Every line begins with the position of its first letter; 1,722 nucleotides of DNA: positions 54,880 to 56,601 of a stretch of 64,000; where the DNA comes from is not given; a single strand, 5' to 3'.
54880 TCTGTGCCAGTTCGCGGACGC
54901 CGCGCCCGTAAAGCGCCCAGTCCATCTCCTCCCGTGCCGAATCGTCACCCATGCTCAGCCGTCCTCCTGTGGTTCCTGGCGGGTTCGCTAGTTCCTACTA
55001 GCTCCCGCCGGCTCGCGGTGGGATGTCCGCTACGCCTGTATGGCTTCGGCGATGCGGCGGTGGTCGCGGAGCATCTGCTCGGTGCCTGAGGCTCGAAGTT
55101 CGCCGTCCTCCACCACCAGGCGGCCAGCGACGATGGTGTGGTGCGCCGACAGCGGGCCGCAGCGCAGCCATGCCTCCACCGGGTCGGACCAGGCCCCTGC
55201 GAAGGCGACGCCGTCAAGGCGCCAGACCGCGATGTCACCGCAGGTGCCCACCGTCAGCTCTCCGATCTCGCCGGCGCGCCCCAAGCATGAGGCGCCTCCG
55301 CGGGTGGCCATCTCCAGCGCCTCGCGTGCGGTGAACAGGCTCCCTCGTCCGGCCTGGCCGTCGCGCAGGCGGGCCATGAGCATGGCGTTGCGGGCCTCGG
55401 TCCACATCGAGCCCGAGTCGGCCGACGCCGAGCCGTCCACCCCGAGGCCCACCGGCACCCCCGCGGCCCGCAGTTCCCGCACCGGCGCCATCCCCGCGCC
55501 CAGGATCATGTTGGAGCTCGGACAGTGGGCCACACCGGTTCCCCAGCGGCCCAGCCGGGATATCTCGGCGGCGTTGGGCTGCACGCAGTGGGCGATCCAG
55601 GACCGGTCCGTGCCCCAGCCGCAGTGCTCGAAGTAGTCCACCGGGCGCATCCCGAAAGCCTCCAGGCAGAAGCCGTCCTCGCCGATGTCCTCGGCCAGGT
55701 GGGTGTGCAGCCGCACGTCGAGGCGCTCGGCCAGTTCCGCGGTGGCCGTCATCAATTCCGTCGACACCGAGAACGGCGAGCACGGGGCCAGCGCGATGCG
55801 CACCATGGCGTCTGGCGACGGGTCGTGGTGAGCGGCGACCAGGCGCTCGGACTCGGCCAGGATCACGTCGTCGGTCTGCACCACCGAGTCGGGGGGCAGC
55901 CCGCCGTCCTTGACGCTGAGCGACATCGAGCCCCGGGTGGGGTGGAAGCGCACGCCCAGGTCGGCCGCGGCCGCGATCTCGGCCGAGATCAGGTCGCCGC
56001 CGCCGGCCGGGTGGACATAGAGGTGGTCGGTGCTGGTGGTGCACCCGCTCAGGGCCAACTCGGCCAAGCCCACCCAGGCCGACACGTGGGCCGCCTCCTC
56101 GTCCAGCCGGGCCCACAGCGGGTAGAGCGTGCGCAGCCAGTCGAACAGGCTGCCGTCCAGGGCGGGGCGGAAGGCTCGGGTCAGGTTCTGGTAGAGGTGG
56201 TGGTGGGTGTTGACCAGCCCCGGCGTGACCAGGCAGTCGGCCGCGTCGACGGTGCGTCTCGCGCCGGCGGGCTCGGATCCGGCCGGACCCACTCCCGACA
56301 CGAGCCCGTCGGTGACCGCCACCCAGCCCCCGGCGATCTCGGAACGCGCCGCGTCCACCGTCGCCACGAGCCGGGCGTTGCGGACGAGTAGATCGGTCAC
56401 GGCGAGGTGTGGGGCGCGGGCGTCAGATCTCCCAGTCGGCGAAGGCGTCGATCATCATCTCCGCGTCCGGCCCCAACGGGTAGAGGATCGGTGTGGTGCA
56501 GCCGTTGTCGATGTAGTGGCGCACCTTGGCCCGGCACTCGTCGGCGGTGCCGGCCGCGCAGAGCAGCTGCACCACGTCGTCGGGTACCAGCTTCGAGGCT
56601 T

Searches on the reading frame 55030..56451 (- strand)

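Call 43: search_protein_families(library=pfam, proteins=[window:55030-56451:-], max_evalue=0.00001)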
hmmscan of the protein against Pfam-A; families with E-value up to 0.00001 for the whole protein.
window:55030-56451:- (473 aa): 2 families
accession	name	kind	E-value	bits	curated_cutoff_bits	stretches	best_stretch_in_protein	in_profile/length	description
PF01979.26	Amidohydro_1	-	7.3e-51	173.9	25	1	74-412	1-320/345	Amidohydrolase family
PF07969.17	Amidohydro_3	-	1.9e-16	61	29.7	1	230-447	260-472/472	Amidohydrolase family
